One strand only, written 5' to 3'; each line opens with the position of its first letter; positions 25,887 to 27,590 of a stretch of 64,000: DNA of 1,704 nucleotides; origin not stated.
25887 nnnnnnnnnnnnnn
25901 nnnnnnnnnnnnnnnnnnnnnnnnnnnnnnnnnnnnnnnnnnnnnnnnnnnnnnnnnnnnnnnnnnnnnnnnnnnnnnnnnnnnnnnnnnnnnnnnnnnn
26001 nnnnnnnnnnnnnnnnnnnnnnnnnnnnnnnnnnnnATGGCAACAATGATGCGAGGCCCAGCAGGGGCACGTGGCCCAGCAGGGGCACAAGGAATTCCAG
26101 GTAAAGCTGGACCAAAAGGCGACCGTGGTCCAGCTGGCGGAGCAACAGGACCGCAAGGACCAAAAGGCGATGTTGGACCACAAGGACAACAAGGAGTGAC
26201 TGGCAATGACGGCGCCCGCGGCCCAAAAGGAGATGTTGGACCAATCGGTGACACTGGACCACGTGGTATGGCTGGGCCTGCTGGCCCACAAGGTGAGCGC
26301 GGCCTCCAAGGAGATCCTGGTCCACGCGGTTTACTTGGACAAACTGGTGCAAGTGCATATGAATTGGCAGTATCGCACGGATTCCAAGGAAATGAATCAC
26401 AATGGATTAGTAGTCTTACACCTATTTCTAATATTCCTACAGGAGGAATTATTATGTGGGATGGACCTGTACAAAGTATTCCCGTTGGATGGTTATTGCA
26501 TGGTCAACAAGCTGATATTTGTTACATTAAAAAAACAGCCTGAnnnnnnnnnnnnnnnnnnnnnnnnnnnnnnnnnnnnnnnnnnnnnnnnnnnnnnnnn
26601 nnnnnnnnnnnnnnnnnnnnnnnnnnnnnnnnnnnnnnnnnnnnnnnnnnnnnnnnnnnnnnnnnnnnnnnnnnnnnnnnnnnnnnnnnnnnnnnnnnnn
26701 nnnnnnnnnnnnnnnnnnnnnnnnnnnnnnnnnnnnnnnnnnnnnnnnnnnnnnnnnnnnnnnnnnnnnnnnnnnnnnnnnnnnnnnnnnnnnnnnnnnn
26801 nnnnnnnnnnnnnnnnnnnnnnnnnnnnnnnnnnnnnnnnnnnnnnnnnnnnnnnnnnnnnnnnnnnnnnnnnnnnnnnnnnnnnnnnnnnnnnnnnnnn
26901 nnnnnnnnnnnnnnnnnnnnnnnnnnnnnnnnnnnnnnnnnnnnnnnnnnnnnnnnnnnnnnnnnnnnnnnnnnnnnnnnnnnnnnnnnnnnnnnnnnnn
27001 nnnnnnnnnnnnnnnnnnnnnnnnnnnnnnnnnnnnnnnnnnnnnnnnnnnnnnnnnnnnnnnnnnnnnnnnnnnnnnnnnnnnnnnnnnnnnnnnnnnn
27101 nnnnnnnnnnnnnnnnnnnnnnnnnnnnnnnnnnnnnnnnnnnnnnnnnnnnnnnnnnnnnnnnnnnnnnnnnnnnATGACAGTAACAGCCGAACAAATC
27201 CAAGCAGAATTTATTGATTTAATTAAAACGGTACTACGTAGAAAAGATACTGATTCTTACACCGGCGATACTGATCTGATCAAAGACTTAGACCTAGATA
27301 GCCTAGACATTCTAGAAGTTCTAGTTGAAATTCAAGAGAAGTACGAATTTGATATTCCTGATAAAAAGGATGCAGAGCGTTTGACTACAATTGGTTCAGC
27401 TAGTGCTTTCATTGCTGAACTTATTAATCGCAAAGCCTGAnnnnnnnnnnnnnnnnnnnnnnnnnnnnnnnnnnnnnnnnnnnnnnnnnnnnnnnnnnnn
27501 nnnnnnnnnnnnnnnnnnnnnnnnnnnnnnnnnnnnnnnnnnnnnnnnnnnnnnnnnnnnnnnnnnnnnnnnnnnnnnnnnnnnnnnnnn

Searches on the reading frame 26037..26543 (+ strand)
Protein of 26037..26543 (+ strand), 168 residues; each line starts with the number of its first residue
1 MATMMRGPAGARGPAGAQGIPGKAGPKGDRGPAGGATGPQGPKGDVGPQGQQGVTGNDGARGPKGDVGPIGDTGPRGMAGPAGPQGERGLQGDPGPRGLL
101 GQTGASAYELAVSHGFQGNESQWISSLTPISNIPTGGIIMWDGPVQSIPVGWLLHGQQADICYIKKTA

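Call 18: search_protein_families(library=pfam, proteins=[window:26037-26543:+], max_evalue=0.01)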
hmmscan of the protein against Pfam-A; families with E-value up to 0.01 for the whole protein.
window:26037-26543:+ (168 aa): 1 family
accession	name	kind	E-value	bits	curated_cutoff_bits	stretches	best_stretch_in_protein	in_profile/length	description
PF01391.23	Collagen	-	1.4e-15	57.2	27.2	2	49-104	3-58/60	Collagen triple helix repeat (20 copies)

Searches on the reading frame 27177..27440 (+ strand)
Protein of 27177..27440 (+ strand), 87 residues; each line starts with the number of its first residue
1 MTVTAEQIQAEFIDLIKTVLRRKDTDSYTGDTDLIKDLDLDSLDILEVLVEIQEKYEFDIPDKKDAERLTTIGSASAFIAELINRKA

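Call 6: search_protein_families(library=pfam, proteins=[window:27177-27440:+], max_evalue=0.01)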
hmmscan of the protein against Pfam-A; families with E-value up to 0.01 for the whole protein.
window:27177-27440:+ (87 aa): 1 family
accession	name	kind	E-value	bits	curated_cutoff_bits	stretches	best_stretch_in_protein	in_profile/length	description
PF00550.31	PP-binding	-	2.2e-08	34.7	20.8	1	12-79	3-67/67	Phosphopantetheine attachment site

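Call 7: search_protein_families(library=ncbifam, proteins=[window:27177-27440:+], max_evalue=0.01)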
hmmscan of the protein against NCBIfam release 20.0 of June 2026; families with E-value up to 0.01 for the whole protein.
window:27177-27440:+ (87 aa): 15 families
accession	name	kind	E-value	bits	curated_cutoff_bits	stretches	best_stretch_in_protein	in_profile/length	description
TIGR00517.1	acyl_carrier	equivalog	1e-13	50.9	70.45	1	15-81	11-75/77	acyl carrier protein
NF002150.0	PRK00982.1-4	subfamily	4.6e-12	46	66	1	11-81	9-77/80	acyl carrier protein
NF002147.0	PRK00982.1-1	equivalog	1.2e-11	44.3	84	1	1-82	1-80/83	acyl carrier protein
NF002148.0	PRK00982.1-2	subfamily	8.9e-11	41.5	71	1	23-81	19-76/79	acyl carrier protein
NF040636.1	AcpM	exception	3e-10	40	146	1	4-83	2-79/93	meromycolate extension acyl carrier protein AcpM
NF002151.0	PRK00982.1-5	equivalog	4.2e-09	36.4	92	1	24-81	19-75/78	acyl carrier protein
NF002149.0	PRK00982.1-3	equivalog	2.3e-08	33.8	106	1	28-80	23-74/78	acyl carrier protein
NF005798.0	PRK07639.1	equivalog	6.6e-08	32.9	100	1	6-82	4-81/91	petrobactin biosynthesis protein AsbD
NF009104.0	PRK12449.1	equivalog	1.4e-07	31.4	70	1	4-78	2-74/80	acyl carrier protein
NF006617.0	PRK09184.1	subfamily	5.7e-06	26.3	70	1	4-81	10-92/96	phosphopantetheine-binding protein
NF006031.0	PRK08172.1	equivalog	3.4e-05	24.4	76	1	23-73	19-68/82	acyl carrier protein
NF058660.1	cispen_ACP_AmcB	equivalog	3.9e-05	23.7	80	1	25-82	20-78/80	cispentacin biosynthesis acyl carrier protein AmcB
NF005079.0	PRK06508.1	equivalog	0.00018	21.9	83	1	23-64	18-59/93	acyl carrier protein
NF003464.0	PRK05087.1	equivalog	0.00068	19.6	68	1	7-61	2-55/78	D-alanine--poly(phosphoribitol) ligase subunit DltC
NF003757.0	PRK05350.1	equivalog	0.0026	17.9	65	1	23-56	21-54/83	acyl carrier protein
